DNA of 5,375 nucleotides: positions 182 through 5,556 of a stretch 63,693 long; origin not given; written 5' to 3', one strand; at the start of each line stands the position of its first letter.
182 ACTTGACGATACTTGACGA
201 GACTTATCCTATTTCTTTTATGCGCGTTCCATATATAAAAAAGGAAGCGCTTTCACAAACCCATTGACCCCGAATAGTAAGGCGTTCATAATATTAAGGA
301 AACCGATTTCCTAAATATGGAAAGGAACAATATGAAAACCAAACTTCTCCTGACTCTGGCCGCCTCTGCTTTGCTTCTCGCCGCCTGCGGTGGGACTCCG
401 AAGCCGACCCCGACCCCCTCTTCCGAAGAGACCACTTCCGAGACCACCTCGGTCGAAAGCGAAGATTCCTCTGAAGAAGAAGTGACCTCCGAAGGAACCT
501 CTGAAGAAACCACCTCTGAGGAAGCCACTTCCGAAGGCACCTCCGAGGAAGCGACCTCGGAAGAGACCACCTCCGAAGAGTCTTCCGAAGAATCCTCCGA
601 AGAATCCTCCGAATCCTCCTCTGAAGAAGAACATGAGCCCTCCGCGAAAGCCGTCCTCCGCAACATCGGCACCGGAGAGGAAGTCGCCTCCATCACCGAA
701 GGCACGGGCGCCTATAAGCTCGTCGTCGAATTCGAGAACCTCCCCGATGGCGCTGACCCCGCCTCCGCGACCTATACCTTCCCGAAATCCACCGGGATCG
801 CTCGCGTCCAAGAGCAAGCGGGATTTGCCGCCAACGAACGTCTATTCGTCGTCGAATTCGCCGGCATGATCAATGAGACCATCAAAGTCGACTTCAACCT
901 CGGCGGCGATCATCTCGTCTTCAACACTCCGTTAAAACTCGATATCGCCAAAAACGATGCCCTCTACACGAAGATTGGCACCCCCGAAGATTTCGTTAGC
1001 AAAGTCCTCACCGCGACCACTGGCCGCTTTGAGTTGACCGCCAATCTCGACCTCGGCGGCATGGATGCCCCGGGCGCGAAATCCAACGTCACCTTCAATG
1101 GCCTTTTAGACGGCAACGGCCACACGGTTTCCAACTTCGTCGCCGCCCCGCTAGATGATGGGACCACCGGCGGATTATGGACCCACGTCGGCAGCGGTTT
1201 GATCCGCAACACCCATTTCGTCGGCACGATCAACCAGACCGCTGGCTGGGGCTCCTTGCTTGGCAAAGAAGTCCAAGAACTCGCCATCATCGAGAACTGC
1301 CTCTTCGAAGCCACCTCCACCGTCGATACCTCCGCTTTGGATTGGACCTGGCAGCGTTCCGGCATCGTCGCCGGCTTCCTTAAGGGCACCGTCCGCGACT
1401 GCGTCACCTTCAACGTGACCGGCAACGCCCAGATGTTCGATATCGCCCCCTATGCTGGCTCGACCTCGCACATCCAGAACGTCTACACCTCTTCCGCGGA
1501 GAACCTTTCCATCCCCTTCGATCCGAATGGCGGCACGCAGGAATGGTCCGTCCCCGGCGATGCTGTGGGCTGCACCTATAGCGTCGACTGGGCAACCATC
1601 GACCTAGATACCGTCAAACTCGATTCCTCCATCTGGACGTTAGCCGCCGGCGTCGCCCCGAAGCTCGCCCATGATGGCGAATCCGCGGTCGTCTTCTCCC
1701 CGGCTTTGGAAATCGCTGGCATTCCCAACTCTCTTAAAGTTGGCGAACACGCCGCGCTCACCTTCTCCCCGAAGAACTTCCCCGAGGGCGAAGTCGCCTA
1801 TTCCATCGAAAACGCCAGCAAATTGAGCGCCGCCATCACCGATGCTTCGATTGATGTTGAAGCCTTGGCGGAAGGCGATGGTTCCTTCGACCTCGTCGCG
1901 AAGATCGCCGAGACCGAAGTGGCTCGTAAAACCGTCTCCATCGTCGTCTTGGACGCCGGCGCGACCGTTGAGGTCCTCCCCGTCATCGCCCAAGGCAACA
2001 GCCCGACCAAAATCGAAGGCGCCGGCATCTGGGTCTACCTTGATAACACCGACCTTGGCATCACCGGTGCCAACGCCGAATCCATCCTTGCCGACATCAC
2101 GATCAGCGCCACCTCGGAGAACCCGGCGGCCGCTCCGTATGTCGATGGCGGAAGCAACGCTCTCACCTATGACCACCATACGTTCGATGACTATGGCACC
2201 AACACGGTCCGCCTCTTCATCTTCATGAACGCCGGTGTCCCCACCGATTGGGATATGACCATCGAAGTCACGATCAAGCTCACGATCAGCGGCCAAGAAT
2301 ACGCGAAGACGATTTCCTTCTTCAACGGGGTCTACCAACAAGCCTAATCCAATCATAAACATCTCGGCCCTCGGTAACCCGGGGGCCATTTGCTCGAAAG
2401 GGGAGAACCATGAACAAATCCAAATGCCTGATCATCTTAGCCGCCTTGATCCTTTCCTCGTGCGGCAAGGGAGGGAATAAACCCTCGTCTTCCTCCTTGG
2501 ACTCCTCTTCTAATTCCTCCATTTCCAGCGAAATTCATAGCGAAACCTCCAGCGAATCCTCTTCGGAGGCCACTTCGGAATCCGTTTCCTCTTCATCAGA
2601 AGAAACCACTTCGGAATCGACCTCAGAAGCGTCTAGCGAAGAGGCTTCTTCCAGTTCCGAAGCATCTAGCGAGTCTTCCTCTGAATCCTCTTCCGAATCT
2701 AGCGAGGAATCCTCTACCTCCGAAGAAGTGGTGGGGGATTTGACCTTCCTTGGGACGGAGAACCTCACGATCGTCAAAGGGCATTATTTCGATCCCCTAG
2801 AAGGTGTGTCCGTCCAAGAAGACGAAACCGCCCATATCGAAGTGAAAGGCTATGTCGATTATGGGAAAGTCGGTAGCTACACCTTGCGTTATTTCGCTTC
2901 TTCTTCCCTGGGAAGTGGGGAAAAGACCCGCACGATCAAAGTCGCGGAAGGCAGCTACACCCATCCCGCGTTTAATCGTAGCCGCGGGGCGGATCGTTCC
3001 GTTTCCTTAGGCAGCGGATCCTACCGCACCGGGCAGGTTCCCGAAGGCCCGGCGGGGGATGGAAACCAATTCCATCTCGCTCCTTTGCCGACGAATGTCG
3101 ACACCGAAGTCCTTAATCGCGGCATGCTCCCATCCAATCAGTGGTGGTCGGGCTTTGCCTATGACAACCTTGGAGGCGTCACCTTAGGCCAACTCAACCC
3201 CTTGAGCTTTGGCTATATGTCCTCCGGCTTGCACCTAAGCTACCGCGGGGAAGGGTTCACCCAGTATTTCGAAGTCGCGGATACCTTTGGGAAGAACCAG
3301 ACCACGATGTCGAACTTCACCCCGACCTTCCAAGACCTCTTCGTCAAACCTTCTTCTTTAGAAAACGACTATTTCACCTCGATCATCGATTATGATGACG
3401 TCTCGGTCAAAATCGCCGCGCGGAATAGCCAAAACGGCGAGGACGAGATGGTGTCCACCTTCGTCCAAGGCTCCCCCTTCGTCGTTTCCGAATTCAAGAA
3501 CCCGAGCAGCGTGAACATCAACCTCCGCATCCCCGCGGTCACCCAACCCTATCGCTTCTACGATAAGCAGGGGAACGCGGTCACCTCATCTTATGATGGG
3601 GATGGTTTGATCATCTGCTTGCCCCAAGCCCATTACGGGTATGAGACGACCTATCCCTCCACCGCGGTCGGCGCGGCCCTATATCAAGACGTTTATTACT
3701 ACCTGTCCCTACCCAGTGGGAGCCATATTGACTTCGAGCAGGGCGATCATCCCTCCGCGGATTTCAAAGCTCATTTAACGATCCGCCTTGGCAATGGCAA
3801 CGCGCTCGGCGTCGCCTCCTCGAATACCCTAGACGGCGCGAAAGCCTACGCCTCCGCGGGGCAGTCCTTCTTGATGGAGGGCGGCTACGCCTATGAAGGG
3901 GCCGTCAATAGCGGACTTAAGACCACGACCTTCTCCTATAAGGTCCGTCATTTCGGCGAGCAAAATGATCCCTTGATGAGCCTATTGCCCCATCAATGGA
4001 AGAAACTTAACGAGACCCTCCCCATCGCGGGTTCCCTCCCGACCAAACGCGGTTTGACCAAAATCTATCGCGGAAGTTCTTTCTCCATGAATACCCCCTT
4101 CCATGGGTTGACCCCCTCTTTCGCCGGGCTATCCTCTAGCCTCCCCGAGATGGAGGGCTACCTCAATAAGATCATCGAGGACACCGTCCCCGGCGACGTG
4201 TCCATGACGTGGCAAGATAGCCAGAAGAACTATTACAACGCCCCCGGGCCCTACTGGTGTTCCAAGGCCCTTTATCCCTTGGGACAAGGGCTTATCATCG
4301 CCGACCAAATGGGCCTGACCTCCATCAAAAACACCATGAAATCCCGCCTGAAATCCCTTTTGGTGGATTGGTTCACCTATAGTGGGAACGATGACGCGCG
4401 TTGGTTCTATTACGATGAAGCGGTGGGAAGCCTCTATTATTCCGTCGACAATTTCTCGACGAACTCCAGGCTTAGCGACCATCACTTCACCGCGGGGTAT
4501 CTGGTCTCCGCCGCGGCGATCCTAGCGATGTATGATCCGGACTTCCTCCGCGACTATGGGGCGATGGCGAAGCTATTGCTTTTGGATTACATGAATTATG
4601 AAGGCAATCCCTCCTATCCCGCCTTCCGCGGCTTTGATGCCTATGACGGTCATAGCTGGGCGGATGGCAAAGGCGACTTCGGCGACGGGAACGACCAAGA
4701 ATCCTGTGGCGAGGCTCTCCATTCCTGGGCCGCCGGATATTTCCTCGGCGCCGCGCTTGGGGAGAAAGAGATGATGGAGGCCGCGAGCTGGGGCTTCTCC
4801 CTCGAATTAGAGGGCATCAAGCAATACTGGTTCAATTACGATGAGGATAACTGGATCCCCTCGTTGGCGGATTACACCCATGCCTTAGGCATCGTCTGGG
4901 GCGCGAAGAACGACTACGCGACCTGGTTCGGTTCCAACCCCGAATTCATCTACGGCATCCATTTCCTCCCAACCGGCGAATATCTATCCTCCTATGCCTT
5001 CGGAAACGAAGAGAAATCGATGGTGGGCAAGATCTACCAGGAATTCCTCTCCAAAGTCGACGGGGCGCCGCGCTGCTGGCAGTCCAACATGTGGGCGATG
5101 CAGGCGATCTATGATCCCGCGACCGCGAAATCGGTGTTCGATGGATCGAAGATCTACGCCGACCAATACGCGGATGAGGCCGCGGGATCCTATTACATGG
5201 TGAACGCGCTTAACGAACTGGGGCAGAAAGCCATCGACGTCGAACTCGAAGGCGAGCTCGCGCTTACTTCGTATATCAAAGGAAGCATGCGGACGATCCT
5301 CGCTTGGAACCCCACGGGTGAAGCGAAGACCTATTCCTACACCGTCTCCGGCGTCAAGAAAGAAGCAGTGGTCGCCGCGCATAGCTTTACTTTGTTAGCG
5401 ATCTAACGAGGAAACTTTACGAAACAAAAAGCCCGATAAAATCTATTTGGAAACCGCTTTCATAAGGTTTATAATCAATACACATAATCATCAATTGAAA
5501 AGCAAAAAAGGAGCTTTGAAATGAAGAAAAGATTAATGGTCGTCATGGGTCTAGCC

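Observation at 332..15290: Three paralogous GLUG-like beta-helix lipoproteins embedded in a glycan locus may be surface glycan-binding proteins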

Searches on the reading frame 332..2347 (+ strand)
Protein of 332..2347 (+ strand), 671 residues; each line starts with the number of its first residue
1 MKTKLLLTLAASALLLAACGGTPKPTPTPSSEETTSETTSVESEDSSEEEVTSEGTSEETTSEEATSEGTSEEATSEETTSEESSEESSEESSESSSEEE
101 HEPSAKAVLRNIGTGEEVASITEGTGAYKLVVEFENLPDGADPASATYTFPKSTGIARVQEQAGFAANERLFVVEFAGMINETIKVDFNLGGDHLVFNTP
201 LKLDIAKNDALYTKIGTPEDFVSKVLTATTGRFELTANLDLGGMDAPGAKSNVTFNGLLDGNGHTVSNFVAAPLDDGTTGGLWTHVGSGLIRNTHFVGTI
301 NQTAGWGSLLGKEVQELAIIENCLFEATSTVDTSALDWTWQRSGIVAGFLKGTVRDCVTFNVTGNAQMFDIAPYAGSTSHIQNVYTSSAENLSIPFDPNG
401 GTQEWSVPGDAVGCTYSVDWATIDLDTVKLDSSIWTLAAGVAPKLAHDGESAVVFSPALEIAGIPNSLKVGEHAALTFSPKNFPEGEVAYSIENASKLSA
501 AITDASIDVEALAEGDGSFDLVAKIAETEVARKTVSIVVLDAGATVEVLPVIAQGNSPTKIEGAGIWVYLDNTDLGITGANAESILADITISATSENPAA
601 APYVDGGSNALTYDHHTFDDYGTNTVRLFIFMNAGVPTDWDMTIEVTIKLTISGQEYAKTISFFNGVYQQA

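Call 6: search_protein_families(library=pfam, proteins=[window:332-2347:+], max_evalue=1)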
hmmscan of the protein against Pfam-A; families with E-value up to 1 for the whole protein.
window:332-2347:+ (671 aa): 2 families
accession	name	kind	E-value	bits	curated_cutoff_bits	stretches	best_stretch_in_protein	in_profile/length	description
PF22251.1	PFF1_TM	-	0.34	10.8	32.3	1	7-102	107-203/300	Vacuolar membrane protease, transmembrane domain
PF11711.13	Tim54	-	0.97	8.6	34.7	0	54-103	222-247/376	Inner membrane protein import complex subunit Tim54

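Call 15: search_solved_structures(query=window:332-2347:+, max_evalue=10, show_alignments=2)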
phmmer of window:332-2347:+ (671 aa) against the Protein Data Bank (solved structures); distinct sequences matched with E-value up to 10: 1.
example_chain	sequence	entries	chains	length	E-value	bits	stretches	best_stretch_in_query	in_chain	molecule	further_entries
4hwi_B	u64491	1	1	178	1.9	10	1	491-557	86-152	BAG family molecular chaperone regulator 1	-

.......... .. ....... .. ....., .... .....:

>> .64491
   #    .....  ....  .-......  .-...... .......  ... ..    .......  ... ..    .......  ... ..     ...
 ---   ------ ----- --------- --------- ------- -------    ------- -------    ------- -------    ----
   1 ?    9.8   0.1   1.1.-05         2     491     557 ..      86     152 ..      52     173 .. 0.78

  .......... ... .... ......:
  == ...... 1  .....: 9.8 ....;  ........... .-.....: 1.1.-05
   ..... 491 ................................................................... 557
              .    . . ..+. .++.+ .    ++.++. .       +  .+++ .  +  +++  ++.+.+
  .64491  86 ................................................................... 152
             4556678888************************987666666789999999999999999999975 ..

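Call 39: search_protein_families(library=ncbifam, proteins=[window:332-2347:+], max_evalue=0.1)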
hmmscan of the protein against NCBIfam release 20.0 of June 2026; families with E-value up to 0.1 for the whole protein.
window:332-2347:+ (671 aa): 5 families
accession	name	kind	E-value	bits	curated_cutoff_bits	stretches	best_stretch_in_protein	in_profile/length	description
NF045774.1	cytochro_C551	exception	0.0051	16.8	118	1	1-44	1-43/110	cytochrome c551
NF041193.1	lipo_SP0191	subfamily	0.022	14.8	75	1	1-50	1-48/190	SP0191 family lipoprotein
NF058595.1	invert_tail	domain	0.034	14.5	37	0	5-40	58-92/113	lipo-invert putative C-terminal anchoring domain-containing protein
TIGR02722.1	lp_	equivalog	0.076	13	110.55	0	4-45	2-43/189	penicillin-binding protein activator LpoB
TIGR00585.2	mutl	equivalog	0.095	11.5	180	0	33-102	347-416/555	DNA mismatch repair endonuclease MutL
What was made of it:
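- On SusE/F-like surface glycan-binding proteins: There are no such Pfam or NCBIfam hits (calls 6, 39).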

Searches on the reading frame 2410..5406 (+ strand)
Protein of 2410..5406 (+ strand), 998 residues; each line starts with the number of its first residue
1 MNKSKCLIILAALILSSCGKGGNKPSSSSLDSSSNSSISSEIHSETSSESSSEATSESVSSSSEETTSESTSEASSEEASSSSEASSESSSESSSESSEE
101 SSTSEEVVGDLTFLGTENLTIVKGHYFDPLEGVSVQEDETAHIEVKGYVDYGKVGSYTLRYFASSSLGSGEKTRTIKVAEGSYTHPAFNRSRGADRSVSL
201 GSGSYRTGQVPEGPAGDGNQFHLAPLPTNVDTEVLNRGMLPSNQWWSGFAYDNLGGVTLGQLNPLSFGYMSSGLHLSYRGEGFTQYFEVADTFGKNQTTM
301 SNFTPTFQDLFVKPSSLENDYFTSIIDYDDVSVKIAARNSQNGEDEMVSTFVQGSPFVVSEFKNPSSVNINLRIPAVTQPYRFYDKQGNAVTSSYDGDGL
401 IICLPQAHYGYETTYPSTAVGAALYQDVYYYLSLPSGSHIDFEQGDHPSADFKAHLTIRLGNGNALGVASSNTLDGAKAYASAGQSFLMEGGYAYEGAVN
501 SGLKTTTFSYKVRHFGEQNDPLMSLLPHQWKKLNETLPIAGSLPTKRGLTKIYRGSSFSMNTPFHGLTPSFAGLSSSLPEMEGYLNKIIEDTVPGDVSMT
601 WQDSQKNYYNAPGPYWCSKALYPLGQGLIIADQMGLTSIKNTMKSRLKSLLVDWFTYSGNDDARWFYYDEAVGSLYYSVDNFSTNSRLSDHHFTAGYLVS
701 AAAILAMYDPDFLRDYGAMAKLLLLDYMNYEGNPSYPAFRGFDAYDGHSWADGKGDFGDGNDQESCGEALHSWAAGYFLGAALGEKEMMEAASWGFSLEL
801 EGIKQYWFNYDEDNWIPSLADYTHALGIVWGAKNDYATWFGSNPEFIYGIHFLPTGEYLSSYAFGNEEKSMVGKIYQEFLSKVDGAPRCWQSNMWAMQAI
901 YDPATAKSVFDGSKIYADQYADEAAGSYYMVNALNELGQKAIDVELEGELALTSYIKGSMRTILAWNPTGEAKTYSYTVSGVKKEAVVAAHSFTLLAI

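Call 7: search_protein_families(library=pfam, proteins=[window:2410-5406:+], max_evalue=0.001)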
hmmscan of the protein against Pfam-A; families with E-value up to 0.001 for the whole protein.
window:2410-5406:+ (998 aa): 3 families
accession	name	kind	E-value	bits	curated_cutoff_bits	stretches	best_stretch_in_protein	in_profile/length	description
PF17652.7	Glyco_hydro81C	-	1.3e-46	159.9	25.6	1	610-923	27-341/349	Glycosyl hydrolase family 81 C-terminal domain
PF16403.11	Bact_surface_Ig-like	-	8.7e-09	35.8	27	1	112-178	2-71/71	Bacterial surface protein, Ig-like domain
PF03639.19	Glyco_hydro_81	-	0.00018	21.3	25.6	0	264-367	37-141/323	Glycosyl hydrolase family 81 N-terminal domain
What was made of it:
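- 2410..5406 (+): GH81 endo-beta-1,3-glucanase lipoprotein with an acidic linker and a Bact_surface_Ig-like domain. Pfam Glyco_hydro81C, E 1.3e-46 (call 7).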
